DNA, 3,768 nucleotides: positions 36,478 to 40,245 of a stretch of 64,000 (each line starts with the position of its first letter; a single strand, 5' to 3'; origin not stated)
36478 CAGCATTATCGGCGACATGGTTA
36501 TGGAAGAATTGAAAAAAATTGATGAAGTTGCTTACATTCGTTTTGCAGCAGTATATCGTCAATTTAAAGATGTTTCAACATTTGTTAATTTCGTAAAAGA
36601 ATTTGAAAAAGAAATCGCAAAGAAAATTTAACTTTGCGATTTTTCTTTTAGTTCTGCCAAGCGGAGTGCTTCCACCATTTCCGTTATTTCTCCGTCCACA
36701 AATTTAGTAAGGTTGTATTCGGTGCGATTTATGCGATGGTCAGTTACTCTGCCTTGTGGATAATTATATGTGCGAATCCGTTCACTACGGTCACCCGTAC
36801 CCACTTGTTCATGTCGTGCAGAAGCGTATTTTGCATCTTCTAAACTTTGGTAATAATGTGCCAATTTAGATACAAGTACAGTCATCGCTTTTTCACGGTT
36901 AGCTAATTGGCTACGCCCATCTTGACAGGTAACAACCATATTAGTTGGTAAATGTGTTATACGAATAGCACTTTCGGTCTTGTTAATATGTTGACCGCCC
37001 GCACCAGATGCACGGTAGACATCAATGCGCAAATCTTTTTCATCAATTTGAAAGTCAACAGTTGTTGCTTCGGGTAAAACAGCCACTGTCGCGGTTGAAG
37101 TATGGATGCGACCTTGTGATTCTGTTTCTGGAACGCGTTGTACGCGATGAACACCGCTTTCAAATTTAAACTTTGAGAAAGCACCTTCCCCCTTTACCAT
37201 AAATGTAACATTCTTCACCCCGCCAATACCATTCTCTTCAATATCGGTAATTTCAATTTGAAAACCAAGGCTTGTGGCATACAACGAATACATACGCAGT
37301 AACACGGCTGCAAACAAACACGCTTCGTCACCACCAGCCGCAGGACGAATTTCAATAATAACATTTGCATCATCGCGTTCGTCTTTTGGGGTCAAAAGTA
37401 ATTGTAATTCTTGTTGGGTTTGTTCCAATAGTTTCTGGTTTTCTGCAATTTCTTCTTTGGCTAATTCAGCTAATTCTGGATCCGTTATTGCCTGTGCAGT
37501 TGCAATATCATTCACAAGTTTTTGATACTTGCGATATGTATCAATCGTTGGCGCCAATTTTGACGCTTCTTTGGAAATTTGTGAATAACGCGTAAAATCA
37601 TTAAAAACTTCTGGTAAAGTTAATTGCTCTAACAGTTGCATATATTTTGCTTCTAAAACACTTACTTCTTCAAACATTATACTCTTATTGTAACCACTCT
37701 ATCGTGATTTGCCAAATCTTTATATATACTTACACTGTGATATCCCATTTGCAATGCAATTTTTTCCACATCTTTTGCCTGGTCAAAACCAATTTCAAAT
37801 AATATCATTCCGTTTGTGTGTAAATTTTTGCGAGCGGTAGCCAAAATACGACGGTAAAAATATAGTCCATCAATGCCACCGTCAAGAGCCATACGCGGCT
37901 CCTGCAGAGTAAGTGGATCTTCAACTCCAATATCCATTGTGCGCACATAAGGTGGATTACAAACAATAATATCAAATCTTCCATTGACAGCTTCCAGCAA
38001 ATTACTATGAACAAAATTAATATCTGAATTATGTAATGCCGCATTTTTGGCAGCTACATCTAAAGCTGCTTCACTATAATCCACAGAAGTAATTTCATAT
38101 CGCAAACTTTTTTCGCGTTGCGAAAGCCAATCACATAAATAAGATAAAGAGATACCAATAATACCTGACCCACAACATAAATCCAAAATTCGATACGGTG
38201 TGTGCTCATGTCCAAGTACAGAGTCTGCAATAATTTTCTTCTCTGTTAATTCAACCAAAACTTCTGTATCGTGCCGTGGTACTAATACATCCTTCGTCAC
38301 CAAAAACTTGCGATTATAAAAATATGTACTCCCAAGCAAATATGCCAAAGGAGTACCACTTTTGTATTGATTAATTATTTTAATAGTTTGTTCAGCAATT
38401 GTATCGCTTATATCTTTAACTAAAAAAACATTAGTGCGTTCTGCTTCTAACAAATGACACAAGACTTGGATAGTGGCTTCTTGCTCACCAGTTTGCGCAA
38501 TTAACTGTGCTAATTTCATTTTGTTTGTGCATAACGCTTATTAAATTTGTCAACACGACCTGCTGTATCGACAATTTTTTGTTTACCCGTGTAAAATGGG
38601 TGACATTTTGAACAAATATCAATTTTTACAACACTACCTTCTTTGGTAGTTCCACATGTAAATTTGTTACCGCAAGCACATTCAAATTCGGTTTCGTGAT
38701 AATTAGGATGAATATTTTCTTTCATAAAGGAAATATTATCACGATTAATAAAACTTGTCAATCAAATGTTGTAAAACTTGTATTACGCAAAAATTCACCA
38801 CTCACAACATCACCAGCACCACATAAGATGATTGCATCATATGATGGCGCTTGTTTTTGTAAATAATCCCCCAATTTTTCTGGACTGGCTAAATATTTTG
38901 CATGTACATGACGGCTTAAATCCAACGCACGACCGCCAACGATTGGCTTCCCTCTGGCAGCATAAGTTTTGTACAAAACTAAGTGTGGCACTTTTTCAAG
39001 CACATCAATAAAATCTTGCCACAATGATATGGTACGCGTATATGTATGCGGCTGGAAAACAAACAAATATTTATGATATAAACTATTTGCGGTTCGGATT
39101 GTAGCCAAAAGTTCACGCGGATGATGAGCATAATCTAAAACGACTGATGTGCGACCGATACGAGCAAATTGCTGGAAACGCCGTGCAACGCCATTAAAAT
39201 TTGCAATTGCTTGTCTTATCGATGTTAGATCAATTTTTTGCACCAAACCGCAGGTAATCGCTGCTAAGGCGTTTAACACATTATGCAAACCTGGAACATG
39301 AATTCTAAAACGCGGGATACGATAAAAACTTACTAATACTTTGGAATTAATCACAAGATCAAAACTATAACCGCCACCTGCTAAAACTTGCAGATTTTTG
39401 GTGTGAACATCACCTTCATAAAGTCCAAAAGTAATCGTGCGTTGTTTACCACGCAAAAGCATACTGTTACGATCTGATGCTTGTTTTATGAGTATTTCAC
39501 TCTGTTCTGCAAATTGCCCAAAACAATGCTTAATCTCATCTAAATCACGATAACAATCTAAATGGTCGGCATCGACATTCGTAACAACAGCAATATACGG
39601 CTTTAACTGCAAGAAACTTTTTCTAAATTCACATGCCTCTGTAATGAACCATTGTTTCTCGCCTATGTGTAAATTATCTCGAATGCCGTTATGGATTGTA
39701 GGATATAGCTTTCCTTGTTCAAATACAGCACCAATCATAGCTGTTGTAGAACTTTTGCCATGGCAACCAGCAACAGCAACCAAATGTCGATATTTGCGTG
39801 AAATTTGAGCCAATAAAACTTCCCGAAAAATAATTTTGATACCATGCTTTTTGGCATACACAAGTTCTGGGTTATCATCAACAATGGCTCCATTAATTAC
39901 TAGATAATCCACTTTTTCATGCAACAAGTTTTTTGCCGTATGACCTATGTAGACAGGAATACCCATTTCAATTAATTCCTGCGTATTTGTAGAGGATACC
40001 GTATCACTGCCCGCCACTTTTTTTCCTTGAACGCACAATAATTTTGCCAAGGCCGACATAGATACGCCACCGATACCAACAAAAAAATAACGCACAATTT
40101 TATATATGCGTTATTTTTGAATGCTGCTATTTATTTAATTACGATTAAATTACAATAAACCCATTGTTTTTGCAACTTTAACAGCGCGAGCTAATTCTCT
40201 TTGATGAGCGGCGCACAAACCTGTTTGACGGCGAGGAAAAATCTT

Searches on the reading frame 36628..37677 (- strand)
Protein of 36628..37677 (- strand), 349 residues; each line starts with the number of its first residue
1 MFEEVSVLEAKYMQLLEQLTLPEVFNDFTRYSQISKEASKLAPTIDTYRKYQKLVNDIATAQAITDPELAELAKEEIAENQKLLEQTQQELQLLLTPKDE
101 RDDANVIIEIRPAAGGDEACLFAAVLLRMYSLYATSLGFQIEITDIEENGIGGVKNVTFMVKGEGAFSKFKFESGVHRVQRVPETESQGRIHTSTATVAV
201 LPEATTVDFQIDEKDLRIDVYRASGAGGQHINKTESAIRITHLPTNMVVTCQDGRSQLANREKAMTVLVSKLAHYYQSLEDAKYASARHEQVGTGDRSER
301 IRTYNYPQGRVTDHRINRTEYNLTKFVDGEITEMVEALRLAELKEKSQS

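Call 34: search_protein_families(library=pfam, proteins=[window:36628-37677:-], max_evalue=0.00001)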
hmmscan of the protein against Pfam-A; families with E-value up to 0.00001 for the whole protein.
window:36628-37677:- (349 aa): 2 families
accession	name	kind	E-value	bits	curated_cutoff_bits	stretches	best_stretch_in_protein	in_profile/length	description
PF03462.23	PCRF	-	8.1e-70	235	24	1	8-198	1-194/194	PCRF domain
PF00472.26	RF-1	-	2.1e-42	144.2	35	1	207-315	3-116/116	RF-1 domain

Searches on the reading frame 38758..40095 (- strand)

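Call 34: search_protein_families(library=pfam, proteins=[window:38758-40095:-], max_evalue=0.00001)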
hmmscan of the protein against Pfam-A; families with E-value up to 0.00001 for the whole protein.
window:38758-40095:- (445 aa): 3 families
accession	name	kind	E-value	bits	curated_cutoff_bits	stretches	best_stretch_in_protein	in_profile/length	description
PF01225.30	Mur_ligase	-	1e-22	80.8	21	1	5-102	4-94/95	Mur ligase family, catalytic domain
PF08245.18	Mur_ligase_M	-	1.9e-18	67.6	24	1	108-282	1-199/200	Mur ligase middle domain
PF02875.26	Mur_ligase_C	-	4.8e-11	44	28.4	1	305-428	1-127/127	Mur ligase, glutamate ligase domain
